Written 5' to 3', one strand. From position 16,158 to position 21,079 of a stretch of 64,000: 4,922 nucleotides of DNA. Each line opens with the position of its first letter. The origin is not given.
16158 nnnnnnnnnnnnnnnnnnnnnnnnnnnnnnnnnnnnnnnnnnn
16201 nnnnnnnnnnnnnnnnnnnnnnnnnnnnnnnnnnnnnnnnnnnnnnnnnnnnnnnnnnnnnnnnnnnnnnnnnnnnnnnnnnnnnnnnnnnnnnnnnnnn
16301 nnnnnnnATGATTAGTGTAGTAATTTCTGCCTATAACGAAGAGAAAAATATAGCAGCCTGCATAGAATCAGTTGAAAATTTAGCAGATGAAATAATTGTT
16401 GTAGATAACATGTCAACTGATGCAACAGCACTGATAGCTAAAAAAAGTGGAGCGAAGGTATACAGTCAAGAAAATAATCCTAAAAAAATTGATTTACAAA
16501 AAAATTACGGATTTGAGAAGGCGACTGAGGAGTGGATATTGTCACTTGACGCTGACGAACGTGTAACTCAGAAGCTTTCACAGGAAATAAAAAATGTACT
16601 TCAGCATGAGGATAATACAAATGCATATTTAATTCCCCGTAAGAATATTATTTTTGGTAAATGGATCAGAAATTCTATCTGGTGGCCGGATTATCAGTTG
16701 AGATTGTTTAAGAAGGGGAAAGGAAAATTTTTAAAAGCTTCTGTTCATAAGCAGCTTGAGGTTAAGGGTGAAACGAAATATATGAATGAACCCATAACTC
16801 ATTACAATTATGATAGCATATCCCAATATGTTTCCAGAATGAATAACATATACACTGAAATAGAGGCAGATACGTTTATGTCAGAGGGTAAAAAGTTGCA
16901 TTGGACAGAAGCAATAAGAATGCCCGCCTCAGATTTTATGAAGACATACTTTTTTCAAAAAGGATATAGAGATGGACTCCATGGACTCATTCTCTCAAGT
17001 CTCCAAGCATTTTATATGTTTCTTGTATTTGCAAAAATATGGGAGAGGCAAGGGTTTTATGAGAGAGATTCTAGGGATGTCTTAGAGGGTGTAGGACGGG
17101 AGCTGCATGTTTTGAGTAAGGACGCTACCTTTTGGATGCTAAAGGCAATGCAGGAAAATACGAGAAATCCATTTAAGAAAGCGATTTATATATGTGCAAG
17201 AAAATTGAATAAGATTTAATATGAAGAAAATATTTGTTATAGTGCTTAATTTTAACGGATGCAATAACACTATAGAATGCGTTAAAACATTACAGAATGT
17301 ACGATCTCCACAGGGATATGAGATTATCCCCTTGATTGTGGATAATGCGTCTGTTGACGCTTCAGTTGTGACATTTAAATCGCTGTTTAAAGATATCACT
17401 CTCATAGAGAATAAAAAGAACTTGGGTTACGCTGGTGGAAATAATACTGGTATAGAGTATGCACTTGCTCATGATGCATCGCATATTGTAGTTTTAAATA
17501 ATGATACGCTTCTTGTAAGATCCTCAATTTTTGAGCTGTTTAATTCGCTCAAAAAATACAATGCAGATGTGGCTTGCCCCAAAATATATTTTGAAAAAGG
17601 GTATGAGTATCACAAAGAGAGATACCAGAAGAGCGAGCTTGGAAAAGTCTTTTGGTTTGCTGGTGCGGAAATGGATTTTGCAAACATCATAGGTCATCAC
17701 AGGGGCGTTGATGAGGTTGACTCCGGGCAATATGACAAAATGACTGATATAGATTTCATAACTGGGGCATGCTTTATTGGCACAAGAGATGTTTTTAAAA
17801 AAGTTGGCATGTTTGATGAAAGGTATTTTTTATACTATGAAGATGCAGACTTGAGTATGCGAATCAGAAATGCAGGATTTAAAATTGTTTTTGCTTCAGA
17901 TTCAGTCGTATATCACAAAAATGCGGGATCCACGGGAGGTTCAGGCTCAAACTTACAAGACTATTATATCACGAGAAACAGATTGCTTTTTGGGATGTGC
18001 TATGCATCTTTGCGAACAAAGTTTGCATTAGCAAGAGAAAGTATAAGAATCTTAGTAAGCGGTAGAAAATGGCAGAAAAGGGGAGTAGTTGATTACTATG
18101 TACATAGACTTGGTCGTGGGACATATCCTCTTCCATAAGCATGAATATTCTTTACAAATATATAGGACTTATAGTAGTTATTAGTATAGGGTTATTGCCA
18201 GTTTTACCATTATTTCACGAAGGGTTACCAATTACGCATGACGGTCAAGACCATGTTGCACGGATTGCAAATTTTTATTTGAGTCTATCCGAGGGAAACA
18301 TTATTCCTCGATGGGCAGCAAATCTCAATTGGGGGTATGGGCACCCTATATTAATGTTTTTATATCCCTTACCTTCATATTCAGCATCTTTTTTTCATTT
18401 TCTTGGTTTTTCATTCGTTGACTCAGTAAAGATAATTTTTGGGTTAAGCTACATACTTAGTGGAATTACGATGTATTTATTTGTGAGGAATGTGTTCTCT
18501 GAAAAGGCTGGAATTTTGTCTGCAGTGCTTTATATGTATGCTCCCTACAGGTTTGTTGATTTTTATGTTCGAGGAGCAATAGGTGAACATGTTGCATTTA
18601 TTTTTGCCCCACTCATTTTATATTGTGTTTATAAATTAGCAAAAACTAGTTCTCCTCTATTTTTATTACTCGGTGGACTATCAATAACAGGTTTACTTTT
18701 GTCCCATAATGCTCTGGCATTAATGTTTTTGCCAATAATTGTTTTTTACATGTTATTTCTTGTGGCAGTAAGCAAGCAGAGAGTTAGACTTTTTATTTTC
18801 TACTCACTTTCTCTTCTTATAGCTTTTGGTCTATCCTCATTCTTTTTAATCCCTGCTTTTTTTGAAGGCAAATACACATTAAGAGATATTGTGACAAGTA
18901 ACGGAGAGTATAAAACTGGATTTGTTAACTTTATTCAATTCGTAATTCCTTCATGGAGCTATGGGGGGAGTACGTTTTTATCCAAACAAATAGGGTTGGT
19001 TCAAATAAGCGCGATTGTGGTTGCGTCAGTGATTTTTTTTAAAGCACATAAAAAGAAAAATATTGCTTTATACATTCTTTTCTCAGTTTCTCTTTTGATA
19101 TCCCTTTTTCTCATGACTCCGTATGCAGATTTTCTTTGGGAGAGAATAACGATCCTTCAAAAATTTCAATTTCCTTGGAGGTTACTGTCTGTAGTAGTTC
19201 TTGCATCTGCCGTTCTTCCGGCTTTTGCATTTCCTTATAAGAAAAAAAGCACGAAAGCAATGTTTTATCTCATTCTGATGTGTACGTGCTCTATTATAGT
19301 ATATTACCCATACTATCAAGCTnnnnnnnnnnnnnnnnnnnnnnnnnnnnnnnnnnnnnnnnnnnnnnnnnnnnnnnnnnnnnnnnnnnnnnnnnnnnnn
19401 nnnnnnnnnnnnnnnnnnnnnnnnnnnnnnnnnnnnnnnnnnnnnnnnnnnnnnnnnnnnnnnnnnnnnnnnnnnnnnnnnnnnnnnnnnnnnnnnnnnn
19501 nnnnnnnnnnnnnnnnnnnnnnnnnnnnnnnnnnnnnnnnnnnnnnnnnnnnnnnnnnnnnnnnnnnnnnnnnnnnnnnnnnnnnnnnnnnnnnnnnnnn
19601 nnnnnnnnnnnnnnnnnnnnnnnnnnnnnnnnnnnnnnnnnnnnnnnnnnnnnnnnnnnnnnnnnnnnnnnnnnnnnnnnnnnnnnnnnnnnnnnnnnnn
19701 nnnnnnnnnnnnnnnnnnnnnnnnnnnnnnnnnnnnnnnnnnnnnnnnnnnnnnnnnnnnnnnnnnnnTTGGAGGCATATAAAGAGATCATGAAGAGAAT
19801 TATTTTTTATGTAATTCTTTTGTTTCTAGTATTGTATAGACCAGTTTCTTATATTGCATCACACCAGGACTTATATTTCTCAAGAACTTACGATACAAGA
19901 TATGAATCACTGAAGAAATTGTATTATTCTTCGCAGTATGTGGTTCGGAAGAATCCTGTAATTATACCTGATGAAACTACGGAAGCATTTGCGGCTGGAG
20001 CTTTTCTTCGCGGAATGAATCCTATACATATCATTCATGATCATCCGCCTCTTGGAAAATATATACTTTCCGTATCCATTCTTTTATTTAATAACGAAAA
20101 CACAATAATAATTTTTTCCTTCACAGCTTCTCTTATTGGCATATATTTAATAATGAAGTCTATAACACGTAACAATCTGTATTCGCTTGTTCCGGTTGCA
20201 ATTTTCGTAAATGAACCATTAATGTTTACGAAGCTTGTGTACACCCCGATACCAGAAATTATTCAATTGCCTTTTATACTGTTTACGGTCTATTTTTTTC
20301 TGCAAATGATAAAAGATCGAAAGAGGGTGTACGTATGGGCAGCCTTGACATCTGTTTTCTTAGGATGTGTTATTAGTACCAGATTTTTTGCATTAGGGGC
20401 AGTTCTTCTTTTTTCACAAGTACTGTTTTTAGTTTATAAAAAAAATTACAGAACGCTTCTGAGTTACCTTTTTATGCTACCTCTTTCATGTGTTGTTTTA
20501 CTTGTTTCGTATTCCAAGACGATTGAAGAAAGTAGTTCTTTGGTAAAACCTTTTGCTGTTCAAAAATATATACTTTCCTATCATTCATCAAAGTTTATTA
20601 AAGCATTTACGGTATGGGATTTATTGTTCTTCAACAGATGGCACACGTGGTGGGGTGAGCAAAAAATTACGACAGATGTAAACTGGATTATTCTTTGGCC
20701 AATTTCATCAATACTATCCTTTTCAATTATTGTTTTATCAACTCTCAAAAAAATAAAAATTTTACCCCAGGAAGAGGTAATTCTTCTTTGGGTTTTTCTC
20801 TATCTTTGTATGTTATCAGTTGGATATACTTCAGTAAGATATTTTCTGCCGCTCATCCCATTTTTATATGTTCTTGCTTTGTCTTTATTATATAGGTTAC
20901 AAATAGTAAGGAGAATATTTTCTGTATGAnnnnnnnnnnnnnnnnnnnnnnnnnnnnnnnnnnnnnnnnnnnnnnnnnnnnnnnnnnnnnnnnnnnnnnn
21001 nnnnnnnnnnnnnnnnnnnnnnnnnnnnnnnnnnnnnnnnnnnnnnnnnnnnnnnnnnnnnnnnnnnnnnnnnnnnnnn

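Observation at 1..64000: A 64-kb co-directional super-locus of ~24 GT-C membrane glycosyltransferases from at least 8 families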

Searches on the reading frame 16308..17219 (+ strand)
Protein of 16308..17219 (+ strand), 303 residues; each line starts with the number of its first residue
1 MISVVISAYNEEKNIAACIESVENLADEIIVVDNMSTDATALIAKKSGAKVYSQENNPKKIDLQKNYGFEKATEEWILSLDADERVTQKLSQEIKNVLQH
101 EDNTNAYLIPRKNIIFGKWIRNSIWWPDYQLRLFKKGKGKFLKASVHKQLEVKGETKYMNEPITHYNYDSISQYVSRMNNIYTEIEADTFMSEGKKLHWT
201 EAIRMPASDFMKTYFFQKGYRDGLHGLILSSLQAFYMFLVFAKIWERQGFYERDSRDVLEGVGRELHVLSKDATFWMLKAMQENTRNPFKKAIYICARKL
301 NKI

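Call 6: search_protein_families(library=pfam, max_evalue=0.01, proteins=[window:16308-17219:+])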
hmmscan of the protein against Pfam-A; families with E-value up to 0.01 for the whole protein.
window:16308-17219:+ (303 aa): 4 families
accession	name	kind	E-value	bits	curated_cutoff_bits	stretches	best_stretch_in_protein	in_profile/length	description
PF00535.33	Glycos_transf_2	-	6.2e-22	78.7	23.3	1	3-136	1-144/168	Glycosyl transferase family 2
PF13704.12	Glyco_tranf_2_4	-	8.1e-06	26.7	27.5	1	10-87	2-85/98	Glycosyl transferase family 2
PF10111.15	Glyco_tranf_2_2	-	0.0017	18.4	27.3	1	3-105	1-116/276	Glycosyltransferase like family 2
PF13641.12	Glyco_tranf_2_3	-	0.0069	16.9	27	1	2-84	3-97/230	Glycosyltransferase like family 2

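Call 29: search_protein_families(library=ncbifam, max_evalue=0.00001, proteins=[window:16308-17219:+])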
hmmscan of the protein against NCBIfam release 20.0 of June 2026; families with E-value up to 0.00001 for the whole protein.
window:16308-17219:+ (303 aa): 9 families
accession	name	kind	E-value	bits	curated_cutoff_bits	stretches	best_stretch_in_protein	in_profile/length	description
TIGR04283.1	glyco_like_mftF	equivalog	2.3e-17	63.3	182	1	2-106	1-105/221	TIGR04283 family arsenosugar biosynthesis glycosyltransferase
NF010496.0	PRK13915.1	equivalog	6.6e-12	45.1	262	1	2-61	33-98/307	glucosyl-3-phosphoglycerate synthase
TIGR04195.1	S_glycosyl_SunS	equivalog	3.5e-11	42.6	350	1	2-97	59-154/421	SunS family peptide S-glycosyltransferase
TIGR04182.1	glyco_TIGR04182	equivalog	6.8e-10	38.8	325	1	2-88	2-87/293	S-layer glycoprotein N-glycosyltransferase AglJ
NF007482.0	PRK10073.1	equivalog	2.1e-08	33.6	423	1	2-101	8-113/334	glycosyltransferase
NF058614.1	PPMAGASynPpgS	equivalog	1e-06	28.4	370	1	4-57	4-57/226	polyprenyl-phospho-N-acetylgalactosaminyl synthase PpgS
NF041391.1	DPhHxTase_Halo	equivalog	1.1e-06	27.8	375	1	7-84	2-79/213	dolichyl-phosphate hexose transferase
TIGR03937.1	PgaC_IcaA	equivalog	1.3e-06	27.6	422.3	1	1-98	46-150/407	poly-beta-1,6-N-acetyl-D-glucosamine synthase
NF047683.1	TeichurnBiosyTuaG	equivalog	2.9e-06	27.1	400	1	2-100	8-114/252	teichuronic acid biosynthesis protein TuaG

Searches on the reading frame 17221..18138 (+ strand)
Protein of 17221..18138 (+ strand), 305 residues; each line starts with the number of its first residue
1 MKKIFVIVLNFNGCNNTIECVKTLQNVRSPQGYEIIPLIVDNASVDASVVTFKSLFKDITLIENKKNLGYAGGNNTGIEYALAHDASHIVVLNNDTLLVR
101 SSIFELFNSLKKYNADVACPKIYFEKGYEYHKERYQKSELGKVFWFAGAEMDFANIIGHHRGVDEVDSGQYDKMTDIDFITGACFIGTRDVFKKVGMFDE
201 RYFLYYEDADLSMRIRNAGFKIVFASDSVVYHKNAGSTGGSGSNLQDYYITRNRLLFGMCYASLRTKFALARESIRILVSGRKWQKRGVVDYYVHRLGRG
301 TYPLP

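Call 6: search_protein_families(library=pfam, max_evalue=0.01, proteins=[window:17221-18138:+])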
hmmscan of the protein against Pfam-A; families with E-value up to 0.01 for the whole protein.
window:17221-18138:+ (305 aa): 4 families
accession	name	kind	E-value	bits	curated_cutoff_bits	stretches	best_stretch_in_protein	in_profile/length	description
PF00535.33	Glycos_transf_2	-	2.1e-16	60.8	23.3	1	6-195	2-167/168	Glycosyl transferase family 2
PF13632.12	Glyco_trans_2_3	-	1.1e-08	35.5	27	1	169-264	61-145/198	Glycosyl transferase family group 2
PF13641.12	Glyco_tranf_2_3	-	1.7e-08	35.2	27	1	36-235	33-214/230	Glycosyltransferase like family 2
PF13712.12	Glyco_tranf_2_5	-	0.0004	20.6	27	0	169-226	127-181/210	Glycosyltransferase like family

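Call 29: search_protein_families(library=ncbifam, max_evalue=0.00001, proteins=[window:17221-18138:+])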
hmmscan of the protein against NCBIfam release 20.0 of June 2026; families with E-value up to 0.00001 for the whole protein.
window:17221-18138:+ (305 aa): 5 families
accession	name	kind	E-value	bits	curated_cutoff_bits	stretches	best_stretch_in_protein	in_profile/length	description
TIGR01556.1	rhamnosyltran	subfamily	6.4e-17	61.6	200.55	1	19-256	8-234/281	rhamnosyltransferase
TIGR04283.1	glyco_like_mftF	equivalog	6.8e-11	42.2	182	0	6-126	3-113/221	TIGR04283 family arsenosugar biosynthesis glycosyltransferase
NF041875.1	EPS_EpsD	equivalog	3.7e-10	39.7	370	1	175-234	151-208/325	exopolysaccharide biosynthesis glycosyltransferase EpsD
TIGR03965.1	mycofact_glyco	equivalog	2.9e-08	33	280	0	174-233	223-281/467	mycofactocin biosynthesis glycosyltransferase MftF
TIGR03937.1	PgaC_IcaA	equivalog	1.3e-06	27.7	422.3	1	2-229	45-247/407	poly-beta-1,6-N-acetyl-D-glucosamine synthase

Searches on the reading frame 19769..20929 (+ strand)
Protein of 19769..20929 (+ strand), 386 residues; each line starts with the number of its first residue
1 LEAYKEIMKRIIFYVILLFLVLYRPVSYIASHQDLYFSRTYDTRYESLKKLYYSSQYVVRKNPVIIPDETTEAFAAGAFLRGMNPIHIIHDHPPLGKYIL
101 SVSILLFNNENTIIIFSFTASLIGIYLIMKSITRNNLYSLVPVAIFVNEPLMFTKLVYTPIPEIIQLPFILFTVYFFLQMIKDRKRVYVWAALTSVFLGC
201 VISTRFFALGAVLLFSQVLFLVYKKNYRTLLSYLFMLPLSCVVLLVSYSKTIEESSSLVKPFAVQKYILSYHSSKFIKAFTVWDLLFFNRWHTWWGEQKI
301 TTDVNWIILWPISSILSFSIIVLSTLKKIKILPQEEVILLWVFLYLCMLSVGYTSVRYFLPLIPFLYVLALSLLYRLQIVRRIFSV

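Call 6: search_protein_families(library=pfam, max_evalue=0.01, proteins=[window:19769-20929:+])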
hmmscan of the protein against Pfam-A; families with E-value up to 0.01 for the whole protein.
window:19769-20929:+ (386 aa): 0 families

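Call 18: search_protein_families(library=ncbifam, max_evalue=0.1, proteins=[window:19769-20929:+])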
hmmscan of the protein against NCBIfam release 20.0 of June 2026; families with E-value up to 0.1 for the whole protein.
window:19769-20929:+ (386 aa): 0 families

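Call 19: search_protein_families(library=pfam, max_evalue=10, proteins=[window:19769-20929:+])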
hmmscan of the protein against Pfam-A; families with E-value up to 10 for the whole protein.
window:19769-20929:+ (386 aa): 1 family
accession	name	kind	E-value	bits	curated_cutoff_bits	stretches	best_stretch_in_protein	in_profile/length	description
PF20143.4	NAD_kinase_C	-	0.14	12.3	23.7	1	296-336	50-91/126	ATP-NAD kinase C-terminal domain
